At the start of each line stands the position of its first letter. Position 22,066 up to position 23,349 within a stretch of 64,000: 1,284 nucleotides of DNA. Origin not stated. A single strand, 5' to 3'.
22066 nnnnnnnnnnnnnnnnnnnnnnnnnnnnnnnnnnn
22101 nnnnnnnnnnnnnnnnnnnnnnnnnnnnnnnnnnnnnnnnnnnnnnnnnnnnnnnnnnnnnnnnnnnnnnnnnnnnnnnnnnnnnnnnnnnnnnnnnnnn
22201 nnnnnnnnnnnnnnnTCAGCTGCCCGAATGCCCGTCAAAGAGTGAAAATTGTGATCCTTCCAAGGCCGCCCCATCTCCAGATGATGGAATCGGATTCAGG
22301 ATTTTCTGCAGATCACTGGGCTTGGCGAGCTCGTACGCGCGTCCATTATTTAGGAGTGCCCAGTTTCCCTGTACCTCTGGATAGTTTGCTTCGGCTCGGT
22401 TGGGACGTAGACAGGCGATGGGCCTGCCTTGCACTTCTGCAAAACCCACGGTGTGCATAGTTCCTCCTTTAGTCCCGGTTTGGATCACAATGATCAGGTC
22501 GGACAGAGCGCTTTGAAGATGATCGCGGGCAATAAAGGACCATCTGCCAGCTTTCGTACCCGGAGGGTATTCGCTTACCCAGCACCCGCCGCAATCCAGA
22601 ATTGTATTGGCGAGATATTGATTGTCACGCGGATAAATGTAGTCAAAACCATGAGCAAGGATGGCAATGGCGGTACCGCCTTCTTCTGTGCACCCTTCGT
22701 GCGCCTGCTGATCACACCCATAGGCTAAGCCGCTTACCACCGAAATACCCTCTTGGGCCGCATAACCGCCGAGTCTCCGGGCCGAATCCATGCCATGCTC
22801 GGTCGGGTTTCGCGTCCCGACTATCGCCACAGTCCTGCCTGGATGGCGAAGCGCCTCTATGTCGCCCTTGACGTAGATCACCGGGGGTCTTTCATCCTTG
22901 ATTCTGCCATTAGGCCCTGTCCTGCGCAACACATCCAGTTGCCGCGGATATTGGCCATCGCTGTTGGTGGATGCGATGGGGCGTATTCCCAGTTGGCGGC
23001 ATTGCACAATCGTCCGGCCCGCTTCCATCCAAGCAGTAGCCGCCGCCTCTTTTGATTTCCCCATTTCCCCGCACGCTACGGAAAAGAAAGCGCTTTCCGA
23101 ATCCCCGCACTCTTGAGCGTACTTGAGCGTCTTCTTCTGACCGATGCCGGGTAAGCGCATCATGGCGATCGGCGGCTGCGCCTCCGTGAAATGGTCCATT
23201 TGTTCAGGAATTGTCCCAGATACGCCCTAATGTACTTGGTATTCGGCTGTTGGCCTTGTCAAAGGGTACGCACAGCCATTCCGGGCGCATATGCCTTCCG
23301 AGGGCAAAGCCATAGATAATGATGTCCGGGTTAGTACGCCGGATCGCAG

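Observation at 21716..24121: Translationally coupled operon of a membrane-anchored ComF-like PRTase, a divergent DprA/Smf and a HAD phosphatase: candidate nucleotide-centred defence or conflict module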

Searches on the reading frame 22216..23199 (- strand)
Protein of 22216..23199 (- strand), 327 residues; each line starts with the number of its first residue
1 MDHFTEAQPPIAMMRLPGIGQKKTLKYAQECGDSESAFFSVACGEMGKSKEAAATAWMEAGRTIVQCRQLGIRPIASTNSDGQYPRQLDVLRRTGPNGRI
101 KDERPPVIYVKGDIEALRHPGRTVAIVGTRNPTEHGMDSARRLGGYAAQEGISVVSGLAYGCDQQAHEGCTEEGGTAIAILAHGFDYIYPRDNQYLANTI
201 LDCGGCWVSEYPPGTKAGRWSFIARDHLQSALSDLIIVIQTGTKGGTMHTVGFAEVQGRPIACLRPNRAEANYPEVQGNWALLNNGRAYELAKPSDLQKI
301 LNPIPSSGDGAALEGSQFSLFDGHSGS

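Call 3: search_protein_families(library=pfam, proteins=[window:22216-23199:-], max_evalue=1)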
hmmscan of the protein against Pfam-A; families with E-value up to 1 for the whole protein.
window:22216-23199:- (327 aa): 2 families
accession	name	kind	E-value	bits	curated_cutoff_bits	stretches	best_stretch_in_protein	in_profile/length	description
PF02481.21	DNA_processg_A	-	4.2e-52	176.9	29.6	1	78-286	11-206/212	DNA recombination-mediator protein A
PF18306.6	LDcluster4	-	2e-08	34.4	26.3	1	123-182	3-63/151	SLOG cluster4 family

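Call 4: search_protein_families(library=padloc, proteins=[window:22216-23199:-], max_evalue=1)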
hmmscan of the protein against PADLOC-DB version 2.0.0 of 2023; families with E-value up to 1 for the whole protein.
window:22216-23199:- (327 aa): 3 families
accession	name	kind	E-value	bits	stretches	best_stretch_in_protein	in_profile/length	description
PDLC03961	ShosA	-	2.7e-62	208.8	1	100-273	95-260/303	-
PDLC03927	PsyrA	-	1.4e-29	101.4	1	78-303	98-308/398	-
PDLC02997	ShosA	-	6.5e-26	89.3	1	103-263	114-272/327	-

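Call 5: search_protein_families(library=ncbifam, proteins=[window:22216-23199:-], max_evalue=1)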
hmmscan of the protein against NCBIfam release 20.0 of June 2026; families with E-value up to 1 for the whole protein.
window:22216-23199:- (327 aa): 4 families
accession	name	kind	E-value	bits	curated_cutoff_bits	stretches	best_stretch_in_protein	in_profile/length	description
TIGR00732.1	dprA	equivalog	2.7e-48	164.1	191.15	1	79-290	14-210/220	DNA-processing protein DprA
NF008007.0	PRK10736.1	equivalog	1.9e-29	103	495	1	102-298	90-280/374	DNA-protecting protein DprA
TIGR00725.1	TIGR00725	hypoth_equivalog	0.0015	18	106.9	1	123-182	3-62/159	TIGR00725 family protein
TIGR00730.1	TIGR00730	subfamily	0.028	14.1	96.35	1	123-195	2-77/178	TIGR00730 family Rossman fold protein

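Call 15: search_solved_structures(query=window:22216-23199:-, max_evalue=0.001, show_alignments=2)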
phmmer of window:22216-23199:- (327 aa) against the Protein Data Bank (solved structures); distinct sequences matched with E-value up to 0.001: 7.
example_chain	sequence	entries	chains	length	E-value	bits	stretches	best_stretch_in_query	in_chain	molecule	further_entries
9vzo_A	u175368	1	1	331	5.9e-25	91.1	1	103-264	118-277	DprA-like antitoxin protein ShosA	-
8zva_A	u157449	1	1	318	6.1e-25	91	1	103-263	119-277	DNA processing protein DprA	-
3maj_A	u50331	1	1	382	2.6e-18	69.2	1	101-265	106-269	DNA processing chain A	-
5mll_A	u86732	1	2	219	3.3e-17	65.6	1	102-287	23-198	DNA processing chain A (DprA)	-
4ljr_A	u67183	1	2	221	3.4e-17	65.6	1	103-288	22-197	DNA processing chain A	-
4ljk_A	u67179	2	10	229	3.8e-17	65.4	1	103-288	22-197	DNA processing chain A (DprA)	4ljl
3uqz_A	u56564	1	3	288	4.6e-17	65.1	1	104-264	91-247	DNA processing protein DprA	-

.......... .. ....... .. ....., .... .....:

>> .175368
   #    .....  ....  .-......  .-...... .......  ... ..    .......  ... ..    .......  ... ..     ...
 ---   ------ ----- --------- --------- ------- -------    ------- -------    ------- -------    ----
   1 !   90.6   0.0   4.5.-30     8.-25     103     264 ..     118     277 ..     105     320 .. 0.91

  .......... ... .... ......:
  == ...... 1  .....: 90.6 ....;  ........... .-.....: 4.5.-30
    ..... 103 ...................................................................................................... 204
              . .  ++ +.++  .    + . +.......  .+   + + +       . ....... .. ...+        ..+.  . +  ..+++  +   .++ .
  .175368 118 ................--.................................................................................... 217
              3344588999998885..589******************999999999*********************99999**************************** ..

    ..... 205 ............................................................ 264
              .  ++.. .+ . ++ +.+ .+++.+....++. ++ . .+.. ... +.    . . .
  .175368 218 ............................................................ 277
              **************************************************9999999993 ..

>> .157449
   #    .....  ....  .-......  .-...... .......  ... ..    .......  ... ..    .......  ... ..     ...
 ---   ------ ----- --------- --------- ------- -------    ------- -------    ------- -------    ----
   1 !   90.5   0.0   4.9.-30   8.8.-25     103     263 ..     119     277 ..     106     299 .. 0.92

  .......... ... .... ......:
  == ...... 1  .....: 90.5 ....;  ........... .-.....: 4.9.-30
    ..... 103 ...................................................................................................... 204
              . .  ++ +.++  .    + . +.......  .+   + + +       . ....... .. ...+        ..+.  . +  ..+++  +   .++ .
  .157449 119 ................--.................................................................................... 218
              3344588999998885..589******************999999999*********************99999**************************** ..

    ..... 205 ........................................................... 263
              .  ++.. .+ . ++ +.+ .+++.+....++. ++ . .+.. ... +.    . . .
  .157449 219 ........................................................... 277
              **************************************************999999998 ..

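Call 63: search_dna_similar(query=window:22216-23199:-, collection=plasmids, mode=protein, max_rows=30, max_evalue=1e-10)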
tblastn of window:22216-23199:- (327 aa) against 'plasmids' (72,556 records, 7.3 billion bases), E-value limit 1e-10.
Records with a match: 251; places in all: 261; records where one place covers at least 80% of the query: 7.
Best place of each record, by identity: <60% 251.
By first word of the organism name: Streptomyces 30; Bacillus 18; Pseudosulfitobacter 18; Arthrobacter 12; Escherichia 11; Klebsiella 10; Paracoccus 8; Sinorhizobium 7; Bradyrhizobium 7; Azospirillum 7; and 69 more.
By predicted mobility (MOB-suite, as given by PLSDB): non-mobilizable 170; conjugative 41; mobilizable 40.
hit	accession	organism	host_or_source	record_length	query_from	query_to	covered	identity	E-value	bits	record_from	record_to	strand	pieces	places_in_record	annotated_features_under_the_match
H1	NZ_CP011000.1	Sinorhizobium meliloti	-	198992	11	308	91%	37.9%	4e-52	191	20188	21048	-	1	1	DNA-processing protein DprA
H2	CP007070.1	Rhizobium leguminosarum bv. trifolii CB782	plant root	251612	12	304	90%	36.9%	4e-45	171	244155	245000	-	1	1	hypothetical protein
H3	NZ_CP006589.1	Hymenobacter sp. APR13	silkworm feces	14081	11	302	89%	35.1%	4e-49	183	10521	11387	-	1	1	DNA-processing protein DprA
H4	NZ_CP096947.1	Pseudomonas aeruginosa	Homo sapiens,broncholveolr lvge fluid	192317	11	302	89%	32.0%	3e-26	116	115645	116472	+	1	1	DNA-processing protein DprA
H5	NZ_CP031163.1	Deinococcus wulumuqiensis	cell culture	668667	59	313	78%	35.3%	6e-33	135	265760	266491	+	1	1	HAD-IA family hydrolase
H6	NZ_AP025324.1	Fulvitalea axinellae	-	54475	81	323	74%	36.4%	3e-36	145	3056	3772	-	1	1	DNA-processing protein DprA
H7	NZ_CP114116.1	Pseudomonas sp. GXZC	Sus scrofa,mixed culture,semen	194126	11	270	80%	33.7%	1e-27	120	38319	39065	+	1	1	DNA-processing protein DprA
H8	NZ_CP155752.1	Sphingomonas parapaucimobilis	Chinese cabbage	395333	13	304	89%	29.2%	5e-17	89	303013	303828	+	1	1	dprA: DNA-processing protein DprA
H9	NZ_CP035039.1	Sinorhizobium fredii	single cell,soil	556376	40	282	74%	35.0%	1e-31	132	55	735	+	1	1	DNA-processing protein DprA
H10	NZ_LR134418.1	Legionella adelaidensis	environmental,Cooling tower water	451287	11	286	84%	30.5%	1e-20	100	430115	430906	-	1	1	dprA: DNA-processing protein DprA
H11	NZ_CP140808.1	Rhizobium beringeri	Trifolium pratense,whole organism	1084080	44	279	72%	35.4%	2e-24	139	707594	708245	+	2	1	record has no annotation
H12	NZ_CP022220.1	Bradyrhizobium guangxiense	peanut,cell culture,roots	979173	37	282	75%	33.7%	8e-31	130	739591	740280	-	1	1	DNA-protecting protein DprA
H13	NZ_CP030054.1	Bradyrhizobium guangzhouense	Arachis hypogaea,Microbe,nodule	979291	37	282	75%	33.7%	8e-31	130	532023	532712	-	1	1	DNA-protecting protein DprA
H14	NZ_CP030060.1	Bradyrhizobium sp. CCBAU 53351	Arachis hypogaea,Microbe,nodule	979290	37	282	75%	33.7%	8e-31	130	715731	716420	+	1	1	DNA-protecting protein DprA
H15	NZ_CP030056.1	Bradyrhizobium sp. CCBAU 53340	Arachis hypogaea,Microbe,nodule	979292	37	282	75%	33.7%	8e-31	130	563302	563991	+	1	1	DNA-protecting protein DprA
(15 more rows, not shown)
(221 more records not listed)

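Call 64: get_annotated_region(hit=H5, flank=4000)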
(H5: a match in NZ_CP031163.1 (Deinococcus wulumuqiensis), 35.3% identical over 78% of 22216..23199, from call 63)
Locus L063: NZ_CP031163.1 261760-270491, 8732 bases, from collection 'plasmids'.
description: Deinococcus wulumuqiensis strain NEB 479 plasmid pDrdI, complete sequence
organism: Deinococcus wulumuqiensis (NCBI taxid 980427)
taxonomy: Bacteria; Deinococcota; Deinococci; Deinococcales; Deinococcaceae; Deinococcus; Deinococcus wulumuqiensis
host: -; source: cell culture; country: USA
typing (MOB-suite, as given by PLSDB): non-mobilizable
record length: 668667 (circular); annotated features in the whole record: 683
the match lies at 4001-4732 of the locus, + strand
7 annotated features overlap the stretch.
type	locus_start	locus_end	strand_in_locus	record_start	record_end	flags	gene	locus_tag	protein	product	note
CDS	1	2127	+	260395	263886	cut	-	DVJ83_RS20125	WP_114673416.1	DEAD/DEAH box helicase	-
CDS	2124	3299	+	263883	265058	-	-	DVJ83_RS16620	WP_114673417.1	hypothetical protein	-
CDS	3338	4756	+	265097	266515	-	-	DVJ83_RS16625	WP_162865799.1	HAD-IA family hydrolase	GO:0008152 - metabolic process [Evidence IEA]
CDS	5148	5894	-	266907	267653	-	-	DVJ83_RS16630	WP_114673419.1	hypothetical protein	-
CDS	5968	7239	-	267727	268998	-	-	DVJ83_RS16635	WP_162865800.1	replication initiator protein A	-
CDS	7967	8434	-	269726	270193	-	-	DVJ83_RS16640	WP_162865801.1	hypothetical protein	-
CDS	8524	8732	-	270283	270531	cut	-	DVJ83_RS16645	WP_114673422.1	hypothetical protein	-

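Call 65: get_annotated_region(hit=H1, flank=4000)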
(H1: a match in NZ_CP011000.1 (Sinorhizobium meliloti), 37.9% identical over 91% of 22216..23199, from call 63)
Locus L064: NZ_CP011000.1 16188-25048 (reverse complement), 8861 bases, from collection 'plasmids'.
description: Sinorhizobium meliloti strain USDA1963 plasmid pHRB800, complete sequence
organism: Sinorhizobium meliloti (NCBI taxid 382)
taxonomy: Bacteria; Pseudomonadota; Alphaproteobacteria; Hyphomicrobiales; Rhizobiaceae; Sinorhizobium; Sinorhizobium meliloti
host: -; source: -; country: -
typing (MOB-suite, as given by PLSDB): conjugative; replicon rep_cluster_287,rep_cluster_359; relaxase MOBQ,MOBQ; mating-pair formation MPF_T
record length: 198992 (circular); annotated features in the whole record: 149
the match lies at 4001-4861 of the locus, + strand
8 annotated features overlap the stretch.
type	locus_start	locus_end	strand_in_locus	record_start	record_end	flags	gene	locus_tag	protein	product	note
CDS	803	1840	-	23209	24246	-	-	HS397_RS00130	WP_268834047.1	serine/threonine-protein kinase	GO:0006468 - protein phosphorylation [Evidence IEA]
CDS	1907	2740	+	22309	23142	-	-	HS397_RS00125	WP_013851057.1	IS5-like element ISRm4-1 family transposase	GO:0006313 - DNA transposition [Evidence IEA]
CDS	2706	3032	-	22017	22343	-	-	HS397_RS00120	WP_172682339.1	hypothetical protein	-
CDS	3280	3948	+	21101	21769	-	-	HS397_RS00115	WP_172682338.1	phosphoribosyltransferase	-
CDS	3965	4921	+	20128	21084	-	-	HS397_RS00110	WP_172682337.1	DNA-processing protein DprA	GO:0009294 - DNA-mediated transformation [Evidence IEA]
CDS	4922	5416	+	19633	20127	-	-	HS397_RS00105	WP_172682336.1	HAD family hydrolase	-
CDS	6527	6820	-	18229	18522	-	-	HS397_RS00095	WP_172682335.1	hypothetical protein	-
CDS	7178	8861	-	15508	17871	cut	-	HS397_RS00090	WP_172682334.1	hypothetical protein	-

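Call 66: get_annotated_region(hit=H3, flank=4000)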
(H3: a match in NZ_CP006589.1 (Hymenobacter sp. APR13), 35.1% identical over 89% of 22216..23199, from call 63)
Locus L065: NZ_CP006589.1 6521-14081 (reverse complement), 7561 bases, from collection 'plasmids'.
description: Hymenobacter sp. APR13 plasmid pHB, complete sequence
organism: Hymenobacter sp. APR13 (NCBI taxid 1356852)
taxonomy: Bacteria; Bacteroidota; Cytophagia; Cytophagales; Hymenobacteraceae; Hymenobacter; Hymenobacter sp. APR13
host: -; source: silkworm feces; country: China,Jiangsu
typing (MOB-suite, as given by PLSDB): mobilizable; replicon rep_cluster_1104; relaxase MOBB
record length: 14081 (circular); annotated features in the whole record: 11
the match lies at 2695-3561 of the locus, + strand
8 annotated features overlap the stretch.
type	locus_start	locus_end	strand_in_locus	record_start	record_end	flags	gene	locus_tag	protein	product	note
CDS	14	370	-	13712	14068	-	-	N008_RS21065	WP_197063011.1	hypothetical protein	-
CDS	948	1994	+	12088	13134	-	-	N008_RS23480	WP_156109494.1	DUF3644 domain-containing protein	-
CDS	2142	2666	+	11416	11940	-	-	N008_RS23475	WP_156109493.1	phosphoribosyltransferase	-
CDS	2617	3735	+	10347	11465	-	-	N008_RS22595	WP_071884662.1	DNA-processing protein DprA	GO:0009294 - DNA-mediated transformation [Evidence IEA]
CDS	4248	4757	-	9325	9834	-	-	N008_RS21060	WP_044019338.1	hypothetical protein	-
CDS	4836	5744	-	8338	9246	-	-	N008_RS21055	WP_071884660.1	DUF5712 family protein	-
CDS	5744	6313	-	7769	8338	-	-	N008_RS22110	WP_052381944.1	BfmA/BtgA family mobilization protein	-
CDS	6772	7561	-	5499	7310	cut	-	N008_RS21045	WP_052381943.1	type IV secretion system DNA-binding domain-containing protein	-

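Call 68: search_protein_families(library=pfam, proteins=[L063:3338-4756:+, L063:2124-3299:+, L065:2142-2666:+, L065:2617-3735:+, L064:3280-3948:+, L064:4922-5416:+], max_evalue=0.01)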
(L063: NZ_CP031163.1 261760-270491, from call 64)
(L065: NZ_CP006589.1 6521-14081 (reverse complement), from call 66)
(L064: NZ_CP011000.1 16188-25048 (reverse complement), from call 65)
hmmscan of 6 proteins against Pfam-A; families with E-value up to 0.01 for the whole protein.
L063:3338-4756:+ (472 aa): 5 families
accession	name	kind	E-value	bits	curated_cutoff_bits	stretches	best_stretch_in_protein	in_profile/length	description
PF02481.21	DNA_processg_A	-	1.8e-52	178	29.6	1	230-416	2-193/212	DNA recombination-mediator protein A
PF13419.12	HAD_2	-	4.2e-15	56.7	23.8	1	38-129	82-173/178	Haloacid dehalogenase-like hydrolase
PF00702.32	Hydrolase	-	1e-11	46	26.4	1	44-128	110-191/191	haloacid dehalogenase-like hydrolase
PF13242.12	Hydrolase_like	-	2.1e-05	24.8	22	1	88-129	2-43/75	HAD-hyrolase-like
PF03031.24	NIF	-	0.0018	18.4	21.8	1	2-76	4-79/160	NLI interacting factor-like phosphatase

L063:2124-3299:+ (391 aa): 1 family
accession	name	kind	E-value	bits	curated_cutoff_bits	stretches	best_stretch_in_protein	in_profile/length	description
PF23831.1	DUF7201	-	0.0012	19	27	0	118-170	57-109/142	Coiled-coil region of unknown function (DUF7201)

L065:2142-2666:+ (174 aa): 1 family
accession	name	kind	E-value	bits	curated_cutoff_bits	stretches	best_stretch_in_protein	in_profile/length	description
PF00156.33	Pribosyltran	-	9.2e-05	22.2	26.3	1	104-166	58-119/158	Phosphoribosyl transferase domain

L065:2617-3735:+ (372 aa): 2 families
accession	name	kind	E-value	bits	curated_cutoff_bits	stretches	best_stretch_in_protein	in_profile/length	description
PF02481.21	DNA_processg_A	-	4.2e-63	212.8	29.6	1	93-301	2-208/212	DNA recombination-mediator protein A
PF18306.6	LDcluster4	-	5.6e-07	29.7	26.3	1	136-196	3-64/151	SLOG cluster4 family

L064:3280-3948:+ (222 aa): 1 family
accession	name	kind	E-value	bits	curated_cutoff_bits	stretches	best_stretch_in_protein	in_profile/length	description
PF00156.33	Pribosyltran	-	0.00028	20.7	26.3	1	146-192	81-127/158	Phosphoribosyl transferase domain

L064:4922-5416:+ (164 aa): 5 families
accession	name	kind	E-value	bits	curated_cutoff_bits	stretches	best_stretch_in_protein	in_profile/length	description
PF13419.12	HAD_2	-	1.9e-25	90.5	23.8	1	23-133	67-178/178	Haloacid dehalogenase-like hydrolase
PF00702.32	Hydrolase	-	9.1e-21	75.6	26.4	1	24-126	86-190/191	haloacid dehalogenase-like hydrolase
PF12710.13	HAD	-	7.7e-10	39.9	27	1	35-94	82-142/189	haloacid dehalogenase-like hydrolase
PF13242.12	Hydrolase_like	-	1.7e-09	37.9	22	1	88-157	2-74/75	HAD-hyrolase-like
PF08645.17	PNK3P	-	2.6e-05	24.5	22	1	2-119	3-129/161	Polynucleotide kinase 3 phosphatase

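Call 74: search_protein_families(library=padloc, proteins=[L064:3280-3948:+, L064:3965-4921:+, L064:4922-5416:+, L063:3338-4756:+, L063:2124-3299:+], max_evalue=0.01)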
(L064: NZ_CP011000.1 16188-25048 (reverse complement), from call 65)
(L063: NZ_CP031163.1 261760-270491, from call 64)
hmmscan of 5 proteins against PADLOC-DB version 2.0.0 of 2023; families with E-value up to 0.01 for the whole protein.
L064:3280-3948:+ (222 aa): 2 families
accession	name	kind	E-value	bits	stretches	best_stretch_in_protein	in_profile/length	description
PDLC03962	ShosT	-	2.9e-08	31.9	1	72-195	86-214/237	-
PDLC03928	PsyrT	-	0.00043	16.7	1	105-193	597-685/689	-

L064:3965-4921:+ (318 aa): 3 families
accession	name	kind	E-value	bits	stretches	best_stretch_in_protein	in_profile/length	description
PDLC03961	ShosA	-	4.6e-75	250.7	1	5-262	8-260/303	-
PDLC02997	ShosA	-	3.7e-32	109.9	1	70-254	89-272/327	-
PDLC03927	PsyrA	-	1.6e-29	101.2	1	67-249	85-266/398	-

L064:4922-5416:+ (164 aa): 1 family
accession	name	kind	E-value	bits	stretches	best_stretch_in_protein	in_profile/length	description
PDLC03008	Hydrolase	-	0.00012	19.7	1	83-140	172-230/288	-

L063:3338-4756:+ (472 aa): 3 families
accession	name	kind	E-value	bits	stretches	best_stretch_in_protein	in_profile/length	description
PDLC03961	ShosA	-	1.5e-73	245.7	1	168-462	11-288/303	-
PDLC03927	PsyrA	-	1.1e-27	95.3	1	227-407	86-267/398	-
PDLC02997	ShosA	-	7.7e-26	89.1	1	223-410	83-272/327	-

L063:2124-3299:+ (391 aa): 5 families
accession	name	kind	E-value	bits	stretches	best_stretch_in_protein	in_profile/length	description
PDLC00507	JetC1|JetC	-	0.00016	18.1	1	144-352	678-887/1215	DUF3584 domain; MukB-like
PDLC00553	JetC2|JetC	-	0.00082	15.3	1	120-361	821-1064/1361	DUF3584 domain; MukB-like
PDLC00519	JetC1|JetC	-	0.0015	14.8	1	183-379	227-420/1097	DUF3584 domain; MukB-like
PDLC00006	DruC1|DruC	-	0.0064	13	0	127-304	171-350/626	Unknown function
PDLC00551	JetC2|JetC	-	0.0088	11.9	0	10-359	753-1105/1365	DUF3584 domain; MukB-like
